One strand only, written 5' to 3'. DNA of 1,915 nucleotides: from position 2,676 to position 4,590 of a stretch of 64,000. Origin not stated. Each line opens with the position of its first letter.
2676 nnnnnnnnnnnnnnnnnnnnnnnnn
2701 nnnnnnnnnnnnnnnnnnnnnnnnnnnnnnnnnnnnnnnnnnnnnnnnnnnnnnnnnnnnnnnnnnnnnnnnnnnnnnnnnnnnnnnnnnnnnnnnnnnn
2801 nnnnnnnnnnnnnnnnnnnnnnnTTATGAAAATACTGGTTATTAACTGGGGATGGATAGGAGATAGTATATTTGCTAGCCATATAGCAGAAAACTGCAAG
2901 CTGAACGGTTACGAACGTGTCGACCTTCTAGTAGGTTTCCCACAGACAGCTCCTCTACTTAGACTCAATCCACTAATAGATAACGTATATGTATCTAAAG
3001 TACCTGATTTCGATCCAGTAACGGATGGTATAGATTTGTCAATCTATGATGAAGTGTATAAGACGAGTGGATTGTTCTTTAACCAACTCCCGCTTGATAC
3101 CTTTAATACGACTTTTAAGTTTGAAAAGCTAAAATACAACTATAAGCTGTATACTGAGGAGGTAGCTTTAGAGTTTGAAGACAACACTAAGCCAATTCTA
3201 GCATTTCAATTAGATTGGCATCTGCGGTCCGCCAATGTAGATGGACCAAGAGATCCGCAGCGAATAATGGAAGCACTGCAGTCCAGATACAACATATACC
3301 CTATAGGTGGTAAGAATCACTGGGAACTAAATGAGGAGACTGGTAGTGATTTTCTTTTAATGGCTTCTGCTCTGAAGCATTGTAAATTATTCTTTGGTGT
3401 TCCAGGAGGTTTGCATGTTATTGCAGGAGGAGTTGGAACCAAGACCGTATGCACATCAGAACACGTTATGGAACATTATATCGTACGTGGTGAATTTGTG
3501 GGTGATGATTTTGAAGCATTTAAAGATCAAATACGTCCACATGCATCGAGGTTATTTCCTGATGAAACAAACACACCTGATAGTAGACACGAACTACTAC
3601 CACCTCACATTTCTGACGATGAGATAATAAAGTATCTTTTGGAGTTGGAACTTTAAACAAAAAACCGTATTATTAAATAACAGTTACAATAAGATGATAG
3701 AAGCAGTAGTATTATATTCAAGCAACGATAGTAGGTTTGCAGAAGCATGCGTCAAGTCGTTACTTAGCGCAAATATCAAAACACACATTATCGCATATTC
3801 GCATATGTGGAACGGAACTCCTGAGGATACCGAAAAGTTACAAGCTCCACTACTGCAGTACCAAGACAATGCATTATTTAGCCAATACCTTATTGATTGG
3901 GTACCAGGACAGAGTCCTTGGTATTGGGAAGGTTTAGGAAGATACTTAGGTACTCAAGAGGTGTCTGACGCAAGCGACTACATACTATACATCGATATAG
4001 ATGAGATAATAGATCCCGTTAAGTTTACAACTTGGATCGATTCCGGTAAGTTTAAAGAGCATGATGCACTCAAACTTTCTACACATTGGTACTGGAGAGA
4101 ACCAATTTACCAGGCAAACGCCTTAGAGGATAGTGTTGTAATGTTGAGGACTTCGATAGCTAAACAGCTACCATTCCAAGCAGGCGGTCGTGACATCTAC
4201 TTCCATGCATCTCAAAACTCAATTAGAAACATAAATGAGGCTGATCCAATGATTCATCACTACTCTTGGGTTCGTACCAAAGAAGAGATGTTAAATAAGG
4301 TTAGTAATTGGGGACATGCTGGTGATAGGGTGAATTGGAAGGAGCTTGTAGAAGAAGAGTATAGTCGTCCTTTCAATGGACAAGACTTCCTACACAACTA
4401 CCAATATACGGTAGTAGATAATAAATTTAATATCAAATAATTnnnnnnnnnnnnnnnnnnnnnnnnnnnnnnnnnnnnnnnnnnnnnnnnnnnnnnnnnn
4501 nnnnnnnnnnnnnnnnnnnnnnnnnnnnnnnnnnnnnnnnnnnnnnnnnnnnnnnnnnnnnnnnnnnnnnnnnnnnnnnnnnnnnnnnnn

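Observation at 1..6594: Six-kb cluster of glycosyltransferases and methyltransferases at the window start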

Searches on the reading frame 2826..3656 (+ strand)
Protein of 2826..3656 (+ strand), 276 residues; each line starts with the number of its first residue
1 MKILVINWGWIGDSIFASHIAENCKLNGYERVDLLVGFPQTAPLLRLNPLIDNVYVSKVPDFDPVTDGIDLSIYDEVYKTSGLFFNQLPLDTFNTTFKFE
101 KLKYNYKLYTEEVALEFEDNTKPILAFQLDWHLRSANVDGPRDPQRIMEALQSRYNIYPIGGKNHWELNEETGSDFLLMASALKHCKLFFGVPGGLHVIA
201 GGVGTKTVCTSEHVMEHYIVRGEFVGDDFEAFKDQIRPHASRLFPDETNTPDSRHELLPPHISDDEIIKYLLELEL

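Call 3: search_protein_families(library=pfam, max_evalue=0.1, proteins=[window:2826-3656:+])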
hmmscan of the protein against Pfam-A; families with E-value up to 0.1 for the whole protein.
window:2826-3656:+ (276 aa): 0 families

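Call 12: search_protein_families(library=phrogs, max_evalue=0.001, proteins=[window:2826-3656:+])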
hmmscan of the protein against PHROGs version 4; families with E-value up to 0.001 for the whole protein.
window:2826-3656:+ (276 aa): 0 families

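Call 13: search_protein_families(library=ncbifam, max_evalue=0.01, proteins=[window:2826-3656:+])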
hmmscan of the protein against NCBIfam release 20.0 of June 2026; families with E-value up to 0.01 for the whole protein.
window:2826-3656:+ (276 aa): 0 families

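Call 14: find_homologous_proteins(query=window:2826-3656:+)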
Query window:2826-3656:+ (276 aa): 30 proteins with E <= 0.001 among 458 candidates.
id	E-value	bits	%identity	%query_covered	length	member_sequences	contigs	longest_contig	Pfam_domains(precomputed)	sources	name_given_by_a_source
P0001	1.4e-188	644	100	100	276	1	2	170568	-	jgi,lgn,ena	-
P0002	3.3e-106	373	62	100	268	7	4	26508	-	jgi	jgi:hypothetical protein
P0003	1.4e-104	368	62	99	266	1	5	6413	-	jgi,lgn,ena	jgi:ADP-heptose:LPS heptosyltransferase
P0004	2.4e-104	367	61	99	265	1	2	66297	-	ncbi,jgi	jgi:hypothetical protein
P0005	6.4e-103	362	60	99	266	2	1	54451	-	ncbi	-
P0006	9.9e-98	345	58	99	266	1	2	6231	-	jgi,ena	jgi:hypothetical protein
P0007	6.2e-80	287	49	100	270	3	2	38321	-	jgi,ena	jgi:hypothetical protein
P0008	2.6e-79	285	51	100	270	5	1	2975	-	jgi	-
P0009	6.1e-79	284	49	100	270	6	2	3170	-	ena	-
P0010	8.7e-78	280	50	100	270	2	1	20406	-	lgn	-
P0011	1.2e-77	279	49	100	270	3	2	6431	-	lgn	-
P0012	1.8e-77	279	49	100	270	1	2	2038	-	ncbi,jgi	jgi:ADP-heptose:LPS heptosyltransferase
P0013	2.7e-76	275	47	100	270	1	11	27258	-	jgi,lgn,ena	-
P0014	2.2e-73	265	47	100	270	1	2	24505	-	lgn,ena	-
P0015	3.2e-73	265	47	100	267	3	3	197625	-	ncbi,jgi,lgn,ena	jgi:hypothetical protein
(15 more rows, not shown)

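Call 15: find_encoding_contigs(protein=P0001, flank=10000, max_places=4)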
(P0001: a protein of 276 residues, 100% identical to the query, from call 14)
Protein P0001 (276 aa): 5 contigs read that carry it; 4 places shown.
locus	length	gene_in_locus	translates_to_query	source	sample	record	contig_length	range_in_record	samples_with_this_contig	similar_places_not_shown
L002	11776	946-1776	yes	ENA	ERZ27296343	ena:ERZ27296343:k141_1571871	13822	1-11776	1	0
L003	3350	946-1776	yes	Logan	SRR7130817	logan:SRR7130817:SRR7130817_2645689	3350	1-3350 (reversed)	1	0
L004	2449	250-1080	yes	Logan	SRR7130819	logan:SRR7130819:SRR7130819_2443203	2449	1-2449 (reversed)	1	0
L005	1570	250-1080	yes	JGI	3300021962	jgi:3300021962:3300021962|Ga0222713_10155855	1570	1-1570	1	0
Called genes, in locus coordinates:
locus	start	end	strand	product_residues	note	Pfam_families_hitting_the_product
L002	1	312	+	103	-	?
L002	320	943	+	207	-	PF13489:Methyltransf_23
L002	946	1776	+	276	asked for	-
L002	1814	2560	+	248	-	-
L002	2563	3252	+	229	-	-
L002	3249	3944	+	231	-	-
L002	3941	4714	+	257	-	PF00535:Glycos_transf_2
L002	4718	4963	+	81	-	-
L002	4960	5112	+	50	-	-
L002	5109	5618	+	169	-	-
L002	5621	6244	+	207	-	-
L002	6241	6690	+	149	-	-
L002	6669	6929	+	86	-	PF02617:ClpS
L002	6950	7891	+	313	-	PF03851:UvdE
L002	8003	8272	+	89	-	-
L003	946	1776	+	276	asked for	-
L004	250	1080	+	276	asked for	-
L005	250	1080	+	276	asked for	-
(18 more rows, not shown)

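Call 16: find_encoding_contigs(protein=P0015, flank=10000, max_places=3)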
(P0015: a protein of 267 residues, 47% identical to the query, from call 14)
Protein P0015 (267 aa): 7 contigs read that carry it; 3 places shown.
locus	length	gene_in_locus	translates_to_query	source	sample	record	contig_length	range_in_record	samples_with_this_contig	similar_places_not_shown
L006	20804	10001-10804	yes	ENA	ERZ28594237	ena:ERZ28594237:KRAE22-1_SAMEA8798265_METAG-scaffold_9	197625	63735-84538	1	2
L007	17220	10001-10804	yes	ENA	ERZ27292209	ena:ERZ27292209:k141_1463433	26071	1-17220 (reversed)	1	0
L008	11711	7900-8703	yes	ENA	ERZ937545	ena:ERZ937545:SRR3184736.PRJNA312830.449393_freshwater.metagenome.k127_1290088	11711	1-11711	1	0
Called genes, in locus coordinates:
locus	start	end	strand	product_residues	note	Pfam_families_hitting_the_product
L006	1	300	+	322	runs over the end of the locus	PF12705:PDDEXK_1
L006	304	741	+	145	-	-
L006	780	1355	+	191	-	-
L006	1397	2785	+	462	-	PF00534:Glycos_transf_1, PF13692:Glyco_trans_1_4 (weak)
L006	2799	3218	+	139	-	-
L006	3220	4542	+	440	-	-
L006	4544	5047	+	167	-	-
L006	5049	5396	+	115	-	-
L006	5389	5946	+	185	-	-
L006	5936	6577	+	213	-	PF00535:Glycos_transf_2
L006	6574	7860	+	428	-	PF01041:DegT_DnrJ_EryC1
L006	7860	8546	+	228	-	PF04321:RmlD_sub_bind, PF01370:Epimerase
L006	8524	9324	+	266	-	-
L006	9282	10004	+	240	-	-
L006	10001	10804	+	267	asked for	-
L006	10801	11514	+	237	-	-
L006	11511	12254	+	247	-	-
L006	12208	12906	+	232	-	-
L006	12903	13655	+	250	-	PF00535:Glycos_transf_2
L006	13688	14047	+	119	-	-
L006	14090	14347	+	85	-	-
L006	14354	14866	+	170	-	-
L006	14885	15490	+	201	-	-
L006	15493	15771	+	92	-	-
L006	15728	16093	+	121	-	-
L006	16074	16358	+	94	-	-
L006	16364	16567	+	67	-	PF07432:Hc1 (weak)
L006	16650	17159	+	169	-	-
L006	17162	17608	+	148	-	-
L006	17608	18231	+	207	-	-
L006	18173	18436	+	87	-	-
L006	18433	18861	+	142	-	-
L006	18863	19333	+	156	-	-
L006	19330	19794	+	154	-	PF22028:DUF6934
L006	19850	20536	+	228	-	-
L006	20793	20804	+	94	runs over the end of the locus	-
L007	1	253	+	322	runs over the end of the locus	PF12705:PDDEXK_1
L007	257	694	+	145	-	-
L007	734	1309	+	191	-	-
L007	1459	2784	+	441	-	PF00534:Glycos_transf_1, PF13692:Glyco_trans_1_4 (weak)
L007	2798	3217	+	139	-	-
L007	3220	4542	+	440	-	-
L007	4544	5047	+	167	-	-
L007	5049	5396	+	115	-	-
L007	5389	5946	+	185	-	-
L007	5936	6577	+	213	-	PF00535:Glycos_transf_2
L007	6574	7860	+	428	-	PF01041:DegT_DnrJ_EryC1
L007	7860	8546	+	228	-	PF04321:RmlD_sub_bind, PF01370:Epimerase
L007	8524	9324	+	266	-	-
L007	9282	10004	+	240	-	-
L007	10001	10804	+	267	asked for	-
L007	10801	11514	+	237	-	-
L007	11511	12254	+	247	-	-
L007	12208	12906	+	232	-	-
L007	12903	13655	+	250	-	PF00535:Glycos_transf_2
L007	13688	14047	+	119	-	-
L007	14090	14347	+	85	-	-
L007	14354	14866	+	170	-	-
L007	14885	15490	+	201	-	-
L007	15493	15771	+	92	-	-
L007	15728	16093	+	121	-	-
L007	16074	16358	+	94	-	-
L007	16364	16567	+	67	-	PF07432:Hc1 (weak)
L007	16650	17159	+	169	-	-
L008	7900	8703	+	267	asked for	-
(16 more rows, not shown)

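Call 28: search_solved_structures(query=window:2826-3656:+, max_evalue=1)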
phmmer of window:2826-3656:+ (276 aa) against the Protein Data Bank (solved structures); distinct sequences matched with E-value up to 1: 0.

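Call 33: search_solved_structures(query=A1, max_evalue=1)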
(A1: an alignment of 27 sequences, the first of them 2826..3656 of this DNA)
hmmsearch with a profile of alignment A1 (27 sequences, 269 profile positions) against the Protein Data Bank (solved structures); distinct sequences matched with E-value up to 1: 0.

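Call 39: predict_structure(alignment_id=A1)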
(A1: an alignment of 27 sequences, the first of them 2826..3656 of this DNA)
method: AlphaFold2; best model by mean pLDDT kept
length: 276 residues; sequences in the alignment: 27
mean_pLDDT: 92.9   pTM: 0.89
mean pLDDT of the five models: 92.9, 92.6, 91.8, 91.1, 90.5
residues with pLDDT >= 90: 239; 70-90: 25; 50-70: 9; < 50: 3
segments of 3 or more residues with pLDDT < 50: 249-251
pLDDT, mean of each block of 10 residues (from residue 1): 97 96 98 97 97 96 95 98 94 96 93 90 95 90 95 96 76 93 96 94 95 95 94 94 71 81 96 91
secondary structure, 60 per line:
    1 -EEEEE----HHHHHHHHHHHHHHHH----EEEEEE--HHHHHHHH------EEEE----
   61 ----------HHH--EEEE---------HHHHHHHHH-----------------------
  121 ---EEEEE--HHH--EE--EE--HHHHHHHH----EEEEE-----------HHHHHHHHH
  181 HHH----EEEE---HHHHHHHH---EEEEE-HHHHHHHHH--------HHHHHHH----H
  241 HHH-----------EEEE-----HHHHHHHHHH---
elements in order: E2-6 H11-26 E31-36 H39-46 E53-56 E76-79 H89-97 E124-128 H144-151 E156-160 H172-183 E188-191 H195-202 E206-210 H212-220 H229-235 H240-243 E255-258 H264-273

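Call 43: fold_search(model_id=the predicted structure, library=pdb)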
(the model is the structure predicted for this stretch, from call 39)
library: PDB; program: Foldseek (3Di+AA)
matches with E <= 10: 1475; with E <= 0.001: 31
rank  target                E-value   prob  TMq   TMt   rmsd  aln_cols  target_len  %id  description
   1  1psw                  1.3e-07  1.00  0.51  0.43   9.9       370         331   11  Structure of E. coli ADP-heptose lps heptosyltransferase II (released 2003-07-08)
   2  3tov_A                1.8e-06  1.00  0.59  0.48   7.7       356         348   12  The crystal structure of the glycosyl transferase family 9 from Veillonella parvula DSM 2008 (released 2011-09-21)
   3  4rb4_L                4.2e-06  1.00  0.48  0.37   6.2       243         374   13  Crystal structure of dodecameric iron-containing heptosyltransferase TibC in complex with ADP-D-beta-D-heptose at 3.9  (released 2014-11-05)
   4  4rb4_C                4.8e-06  1.00  0.50  0.37   6.8       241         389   13  Crystal structure of dodecameric iron-containing heptosyltransferase TibC in complex with ADP-D-beta-D-heptose at 3.9  (released 2014-11-05)
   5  4rb4_K                5.1e-06  1.00  0.48  0.36   7.2       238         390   14  Crystal structure of dodecameric iron-containing heptosyltransferase TibC in complex with ADP-D-beta-D-heptose at 3.9  (released 2014-11-05)
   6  4rap_H                5.1e-06  1.00  0.46  0.35   6.7       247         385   12  Crystal structure of bacterial iron-containing dodecameric glycosyltransferase TibC from enterotoxigenic E.coli H10407 (released 2014-10-29)
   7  4rb4_J                6.5e-06  1.00  0.50  0.38   6.9       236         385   14  Crystal structure of dodecameric iron-containing heptosyltransferase TibC in complex with ADP-D-beta-D-heptose at 3.9  (released 2014-11-05)
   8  4rb4_B                6.9e-06  1.00  0.47  0.35   7.5       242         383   14  Crystal structure of dodecameric iron-containing heptosyltransferase TibC in complex with ADP-D-beta-D-heptose at 3.9  (released 2014-11-05)
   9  4rap_F                7.3e-06  1.00  0.48  0.37   6.1       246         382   13  Crystal structure of bacterial iron-containing dodecameric glycosyltransferase TibC from enterotoxigenic E.coli H10407 (released 2014-10-29)
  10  4rap_G                7.3e-06  1.00  0.47  0.35   6.9       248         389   14  Crystal structure of bacterial iron-containing dodecameric glycosyltransferase TibC from enterotoxigenic E.coli H10407 (released 2014-10-29)
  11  4rb4_G                8.8e-06  1.00  0.50  0.37   6.6       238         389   13  Crystal structure of dodecameric iron-containing heptosyltransferase TibC in complex with ADP-D-beta-D-heptose at 3.9  (released 2014-11-05)
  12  4rap_D                1.1e-05  1.00  0.48  0.36   5.7       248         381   13  Crystal structure of bacterial iron-containing dodecameric glycosyltransferase TibC from enterotoxigenic E.coli H10407 (released 2014-10-29)
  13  4rap_L                1.1e-05  1.00  0.46  0.36   6.9       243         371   13  Crystal structure of bacterial iron-containing dodecameric glycosyltransferase TibC from enterotoxigenic E.coli H10407 (released 2014-10-29)
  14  4rap_E                1.3e-05  1.00  0.48  0.36   6.5       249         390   12  Crystal structure of bacterial iron-containing dodecameric glycosyltransferase TibC from enterotoxigenic E.coli H10407 (released 2014-10-29)
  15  4rap_B                1.3e-05  1.00  0.47  0.35   7.3       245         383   13  Crystal structure of bacterial iron-containing dodecameric glycosyltransferase TibC from enterotoxigenic E.coli H10407 (released 2014-10-29)
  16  4rap_A                1.4e-05  1.00  0.44  0.34   8.0       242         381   14  Crystal structure of bacterial iron-containing dodecameric glycosyltransferase TibC from enterotoxigenic E.coli H10407 (released 2014-10-29)
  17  4rb4_H                1.8e-05  1.00  0.46  0.35   7.2       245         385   12  Crystal structure of dodecameric iron-containing heptosyltransferase TibC in complex with ADP-D-beta-D-heptose at 3.9  (released 2014-11-05)
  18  4rap_J                1.9e-05  1.00  0.49  0.37   6.8       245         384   14  Crystal structure of bacterial iron-containing dodecameric glycosyltransferase TibC from enterotoxigenic E.coli H10407 (released 2014-10-29)
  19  4rb4_E                2.1e-05  1.00  0.51  0.38   6.5       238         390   12  Crystal structure of dodecameric iron-containing heptosyltransferase TibC in complex with ADP-D-beta-D-heptose at 3.9  (released 2014-11-05)
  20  4rb4_F                2.1e-05  1.00  0.50  0.37   7.2       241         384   14  Crystal structure of dodecameric iron-containing heptosyltransferase TibC in complex with ADP-D-beta-D-heptose at 3.9  (released 2014-11-05)
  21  4rb4_A                2.2e-05  1.00  0.46  0.35   7.6       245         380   13  Crystal structure of dodecameric iron-containing heptosyltransferase TibC in complex with ADP-D-beta-D-heptose at 3.9  (released 2014-11-05)
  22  6dfe_B                3.0e-05  1.00  0.47  0.41   8.8       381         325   10  The structure of a ternary complex of E. coli WaaC (released 2018-09-05)
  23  4rap_C                3.1e-05  1.00  0.47  0.35   7.4       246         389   12  Crystal structure of bacterial iron-containing dodecameric glycosyltransferase TibC from enterotoxigenic E.coli H10407 (released 2014-10-29)
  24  3tov_B                3.3e-05  1.00  0.48  0.39   7.3       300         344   11  The crystal structure of the glycosyl transferase family 9 from Veillonella parvula DSM 2008 (released 2011-09-21)
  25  4rb4_D                3.3e-05  1.00  0.48  0.36   7.1       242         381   14  Crystal structure of dodecameric iron-containing heptosyltransferase TibC in complex with ADP-D-beta-D-heptose at 3.9  (released 2014-11-05)
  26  2h1h_B                4.3e-05  1.00  0.50  0.45   8.5       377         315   11  E. coli heptosyltransferase WaaC with ADP-2-deoxy-2-fluoro heptose (released 2007-05-22)
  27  2h1h_A                1.5e-04  1.00  0.41  0.36   8.5       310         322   11  E. coli heptosyltransferase WaaC with ADP-2-deoxy-2-fluoro heptose (released 2007-05-22)
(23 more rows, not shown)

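Call 55: search_protein_families(library=pfam, max_evalue=0.001, proteins=[L007:8524-9324:+])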
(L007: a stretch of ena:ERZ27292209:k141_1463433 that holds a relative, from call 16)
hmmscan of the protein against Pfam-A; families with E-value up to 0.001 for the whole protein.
L007:8524-9324:+ (266 aa): 0 families

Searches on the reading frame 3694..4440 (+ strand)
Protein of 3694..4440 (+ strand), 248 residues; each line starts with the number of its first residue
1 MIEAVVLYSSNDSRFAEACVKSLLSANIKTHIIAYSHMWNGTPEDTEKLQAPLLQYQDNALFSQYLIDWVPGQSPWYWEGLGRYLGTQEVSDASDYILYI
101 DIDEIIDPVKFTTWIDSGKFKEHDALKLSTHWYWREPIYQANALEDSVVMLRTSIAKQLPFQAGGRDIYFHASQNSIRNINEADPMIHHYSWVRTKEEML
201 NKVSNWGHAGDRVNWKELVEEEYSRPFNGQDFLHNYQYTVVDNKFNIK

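Call 3: search_protein_families(library=pfam, max_evalue=0.1, proteins=[window:3694-4440:+])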
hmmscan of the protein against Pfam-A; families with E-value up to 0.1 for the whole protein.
window:3694-4440:+ (248 aa): 0 families

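Call 12: search_protein_families(library=phrogs, max_evalue=0.001, proteins=[window:3694-4440:+])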
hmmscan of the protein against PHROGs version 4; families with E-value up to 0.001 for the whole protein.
window:3694-4440:+ (248 aa): 0 families

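Call 13: search_protein_families(library=ncbifam, max_evalue=0.01, proteins=[window:3694-4440:+])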
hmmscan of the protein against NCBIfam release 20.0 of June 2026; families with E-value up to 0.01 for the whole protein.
window:3694-4440:+ (248 aa): 0 families

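Call 29: search_solved_structures(query=window:3694-4440:+, max_evalue=1)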
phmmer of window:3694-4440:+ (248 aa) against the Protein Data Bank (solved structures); distinct sequences matched with E-value up to 1: 17.
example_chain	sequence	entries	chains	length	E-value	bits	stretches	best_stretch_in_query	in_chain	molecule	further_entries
5u04_A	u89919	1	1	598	0.14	14.8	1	55-156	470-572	Zika Virus NS5 RdRp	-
6ux2_B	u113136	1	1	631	0.16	14.6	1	55-156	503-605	Nonstructural Protein 5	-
5u0c_A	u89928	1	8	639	0.16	14.5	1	55-156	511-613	NS5 RNA polymerase domain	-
1cpm_A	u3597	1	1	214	0.25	13.9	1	55-92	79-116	CIRCULARLY PERMUTED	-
1ajk_A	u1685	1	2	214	0.25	13.9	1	55-92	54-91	CIRCULARLY PERMUTED (1-3,1-4)-BETA-D-GLUCAN 4-GLUCANOHYDROLASE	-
6wcz_B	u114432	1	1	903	0.26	13.9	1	55-155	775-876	Non-structural protein 5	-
5tmh_A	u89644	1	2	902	0.26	13.9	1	55-155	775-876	Polyprotein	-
5tfr_A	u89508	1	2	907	0.27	13.8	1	55-155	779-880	Genome polyprotein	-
5u0b_A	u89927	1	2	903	0.27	13.8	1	55-155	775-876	Genome polyprotein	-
5wz3_A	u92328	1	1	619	0.29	13.7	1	55-125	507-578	NS5 RdRp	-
6ld1_A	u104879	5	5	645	0.31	13.6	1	55-125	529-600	RNA-directed RNA polymerase NS5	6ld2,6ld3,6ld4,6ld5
1mac_A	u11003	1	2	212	0.31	13.6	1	55-92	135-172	1,3-1,4-BETA-D-GLUCAN 4-GLUCANOHYDROLASE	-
1byh_A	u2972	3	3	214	0.32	13.5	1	55-92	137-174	HYBRID | 1,3-1,4-BETA-GLUCANASE | 1,3-1,4-BETA-D-GLUCAN 4-GLUCANOHYDROLASE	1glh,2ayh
4b9w_A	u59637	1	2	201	0.32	13.5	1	8-84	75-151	TUDOR DOMAIN-CONTAINING PROTEIN 1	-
1u0a_A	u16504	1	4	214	0.34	13.5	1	55-92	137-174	Beta-glucanase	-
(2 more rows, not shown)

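Call 32: find_homologous_proteins(query=window:3694-4440:+)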
Query window:3694-4440:+ (248 aa): 204 proteins with E <= 0.001 among 312 candidates; the best 120 are listed.
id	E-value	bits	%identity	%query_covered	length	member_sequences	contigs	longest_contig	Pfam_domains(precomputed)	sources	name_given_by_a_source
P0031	1.0e-131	456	77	100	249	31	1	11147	-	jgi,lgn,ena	jgi:hypothetical protein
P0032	5.2e-129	447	75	100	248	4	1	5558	-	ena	-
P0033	6.6e-127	440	74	100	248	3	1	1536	-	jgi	-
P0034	5.7e-126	437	74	100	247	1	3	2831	-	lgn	-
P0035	2.3e-125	435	73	100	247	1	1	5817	-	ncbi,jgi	jgi:hypothetical protein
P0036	9.2e-125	433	73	99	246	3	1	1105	-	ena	-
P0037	2.1e-123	429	72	100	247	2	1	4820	-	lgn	-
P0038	1.9e-122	426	71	100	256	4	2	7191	-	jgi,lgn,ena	-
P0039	5.9e-122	424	72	100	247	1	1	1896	-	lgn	-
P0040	9.9e-122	423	71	100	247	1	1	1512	-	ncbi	-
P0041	2.2e-119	416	71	100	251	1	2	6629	-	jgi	jgi:hypothetical protein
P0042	3.4e-118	412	70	100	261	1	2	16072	-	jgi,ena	jgi:hypothetical protein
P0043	2.1e-116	406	67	100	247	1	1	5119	-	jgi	-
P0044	5.5e-114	398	67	100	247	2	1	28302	-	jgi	-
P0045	8.8e-107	374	62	100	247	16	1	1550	-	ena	-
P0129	6.0e-49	185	39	99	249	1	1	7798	PF00535.33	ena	-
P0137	6.0e-47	178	39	96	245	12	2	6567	PF00535.33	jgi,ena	-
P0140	1.5e-45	174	37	100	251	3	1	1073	PF00535.33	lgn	-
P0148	1.3e-44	171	36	97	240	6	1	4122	PF00535.33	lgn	-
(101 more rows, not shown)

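Call 44: search_protein_families(library=pfam, alignment_id=A2, max_evalue=0.01)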
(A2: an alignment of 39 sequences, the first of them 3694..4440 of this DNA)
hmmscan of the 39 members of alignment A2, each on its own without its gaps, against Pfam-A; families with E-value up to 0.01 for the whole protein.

A. member 1, window:3694-4440:+ (248 aa): 0 families

B. families by the number of members that match (of 39 scanned): 5 families
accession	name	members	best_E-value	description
PF00535.33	Glycos_transf_2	9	8.7e-07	Glycosyl transferase family 2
PF13704.12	Glyco_tranf_2_4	3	0.00081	Glycosyl transferase family 2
PF01697.33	Glyco_transf_92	2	0.00022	Glycosyltransferase family 92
PF04724.18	Glyco_transf_17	1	0.0021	Glycosyltransferase family 17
PF13641.12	Glyco_tranf_2_3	1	0.0051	Glycosyltransferase like family 2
